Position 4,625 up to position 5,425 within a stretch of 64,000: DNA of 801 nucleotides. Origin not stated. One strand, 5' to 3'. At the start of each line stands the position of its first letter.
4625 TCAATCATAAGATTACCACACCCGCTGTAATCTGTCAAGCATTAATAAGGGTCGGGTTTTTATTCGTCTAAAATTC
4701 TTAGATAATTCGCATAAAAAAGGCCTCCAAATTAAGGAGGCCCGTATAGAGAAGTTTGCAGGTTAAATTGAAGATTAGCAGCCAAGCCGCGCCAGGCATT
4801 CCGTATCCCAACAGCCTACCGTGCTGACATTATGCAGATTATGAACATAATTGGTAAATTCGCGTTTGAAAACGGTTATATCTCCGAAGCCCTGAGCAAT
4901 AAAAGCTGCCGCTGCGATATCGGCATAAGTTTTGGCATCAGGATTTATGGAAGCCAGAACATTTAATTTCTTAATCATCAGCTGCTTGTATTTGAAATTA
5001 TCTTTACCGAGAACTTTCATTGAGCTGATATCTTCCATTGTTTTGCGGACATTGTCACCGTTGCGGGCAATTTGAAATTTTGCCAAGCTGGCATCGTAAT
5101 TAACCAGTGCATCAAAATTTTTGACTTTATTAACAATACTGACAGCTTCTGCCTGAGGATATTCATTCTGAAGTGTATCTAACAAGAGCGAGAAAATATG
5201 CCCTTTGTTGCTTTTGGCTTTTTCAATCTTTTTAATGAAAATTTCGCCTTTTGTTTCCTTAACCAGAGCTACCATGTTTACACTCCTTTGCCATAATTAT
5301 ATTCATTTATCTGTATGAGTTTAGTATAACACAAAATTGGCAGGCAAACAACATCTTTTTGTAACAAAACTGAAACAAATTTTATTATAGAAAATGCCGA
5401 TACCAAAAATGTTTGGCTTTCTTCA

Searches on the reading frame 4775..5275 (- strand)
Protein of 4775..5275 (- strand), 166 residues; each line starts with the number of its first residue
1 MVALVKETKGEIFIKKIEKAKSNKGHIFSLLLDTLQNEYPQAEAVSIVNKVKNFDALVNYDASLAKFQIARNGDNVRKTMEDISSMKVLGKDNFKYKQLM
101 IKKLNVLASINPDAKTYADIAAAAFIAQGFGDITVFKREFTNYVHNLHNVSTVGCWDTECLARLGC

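Call 10: search_protein_families(library=pfam, proteins=[window:4775-5275:-], max_evalue=0.01)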
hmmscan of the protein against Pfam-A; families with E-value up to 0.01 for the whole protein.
window:4775-5275:- (166 aa): 0 families

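Call 32: find_encoding_contigs(protein=window:4775-5275:-, flank=10000, max_places=6)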
Protein window:4775-5275:- (166 aa): 24 contigs read that carry it; 6 places shown.
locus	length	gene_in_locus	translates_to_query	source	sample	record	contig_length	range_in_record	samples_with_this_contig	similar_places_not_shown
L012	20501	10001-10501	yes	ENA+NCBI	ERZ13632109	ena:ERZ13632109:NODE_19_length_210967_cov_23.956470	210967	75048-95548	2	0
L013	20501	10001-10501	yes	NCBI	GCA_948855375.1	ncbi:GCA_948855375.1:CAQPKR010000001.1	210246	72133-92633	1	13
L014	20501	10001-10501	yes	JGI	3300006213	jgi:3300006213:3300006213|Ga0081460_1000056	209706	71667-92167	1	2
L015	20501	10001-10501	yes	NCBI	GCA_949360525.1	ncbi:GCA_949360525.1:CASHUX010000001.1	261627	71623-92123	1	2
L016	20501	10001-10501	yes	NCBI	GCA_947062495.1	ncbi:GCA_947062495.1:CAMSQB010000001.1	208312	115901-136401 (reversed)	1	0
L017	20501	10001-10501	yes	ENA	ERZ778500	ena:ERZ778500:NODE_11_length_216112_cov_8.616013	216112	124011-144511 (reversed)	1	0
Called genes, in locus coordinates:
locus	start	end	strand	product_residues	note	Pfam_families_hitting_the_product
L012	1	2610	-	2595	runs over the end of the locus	PF27417:BigA_3rd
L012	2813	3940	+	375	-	PF09925:DUF2157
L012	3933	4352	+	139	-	PF14345:GDYXXLXY (weak)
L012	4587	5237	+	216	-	-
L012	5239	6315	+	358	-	PF00465:Fe-ADH, PF13685:Fe-ADH_2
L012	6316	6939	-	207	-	PF13328:HD_4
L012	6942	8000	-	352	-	PF13524:Glyco_trans_1_2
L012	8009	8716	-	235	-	-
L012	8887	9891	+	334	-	-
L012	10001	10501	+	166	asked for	-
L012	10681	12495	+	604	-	-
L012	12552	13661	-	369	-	PF00149:Metallophos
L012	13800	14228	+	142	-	PF00376:MerR, PF13411:MerR_1, PF09278:MerR-DNA-bind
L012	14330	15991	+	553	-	-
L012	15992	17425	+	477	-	PF00361:Proton_antipo_M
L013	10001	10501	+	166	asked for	-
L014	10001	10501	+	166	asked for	-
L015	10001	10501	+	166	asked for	-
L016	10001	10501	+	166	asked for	-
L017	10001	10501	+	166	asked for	-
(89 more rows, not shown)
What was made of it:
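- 0 of 24 contigs show the recombinant left junction (call 32).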

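Call 50: search_protein_families(library=ncbifam, proteins=[window:4775-5275:-], max_evalue=0.1)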
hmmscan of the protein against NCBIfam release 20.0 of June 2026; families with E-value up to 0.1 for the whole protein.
window:4775-5275:- (166 aa): 0 families
